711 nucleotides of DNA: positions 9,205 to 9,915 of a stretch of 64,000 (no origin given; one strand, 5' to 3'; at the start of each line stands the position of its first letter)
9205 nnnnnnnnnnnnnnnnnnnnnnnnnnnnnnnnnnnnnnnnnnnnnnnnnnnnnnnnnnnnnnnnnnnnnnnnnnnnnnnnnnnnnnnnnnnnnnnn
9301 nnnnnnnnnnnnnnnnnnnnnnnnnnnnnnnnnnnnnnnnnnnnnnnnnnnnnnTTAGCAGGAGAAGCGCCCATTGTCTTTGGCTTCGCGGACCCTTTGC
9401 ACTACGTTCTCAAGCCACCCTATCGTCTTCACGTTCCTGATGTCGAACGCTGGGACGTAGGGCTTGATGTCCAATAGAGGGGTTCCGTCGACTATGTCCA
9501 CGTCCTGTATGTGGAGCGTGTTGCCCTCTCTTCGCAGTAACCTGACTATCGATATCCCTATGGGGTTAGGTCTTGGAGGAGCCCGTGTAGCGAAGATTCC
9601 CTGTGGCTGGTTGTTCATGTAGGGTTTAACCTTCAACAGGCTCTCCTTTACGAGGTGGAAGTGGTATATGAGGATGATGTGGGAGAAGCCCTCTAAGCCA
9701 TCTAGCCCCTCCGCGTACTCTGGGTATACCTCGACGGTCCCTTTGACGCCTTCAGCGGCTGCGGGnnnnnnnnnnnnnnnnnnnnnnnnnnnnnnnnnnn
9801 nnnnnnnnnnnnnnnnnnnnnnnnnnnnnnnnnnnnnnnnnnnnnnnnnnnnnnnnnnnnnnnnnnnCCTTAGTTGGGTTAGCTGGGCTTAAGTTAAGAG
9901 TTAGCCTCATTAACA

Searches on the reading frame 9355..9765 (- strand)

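Call 55: search_protein_families(library=pfam, proteins=[window:9355-9765:-], max_evalue=0.00001)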
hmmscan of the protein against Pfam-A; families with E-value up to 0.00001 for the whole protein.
window:9355-9765:- (136 aa): 1 family
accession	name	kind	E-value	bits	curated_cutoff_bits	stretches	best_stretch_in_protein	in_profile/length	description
PF01980.22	TrmO_N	-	1.2e-38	132.3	26.8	1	2-108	7-116/116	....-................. O N-terminal domain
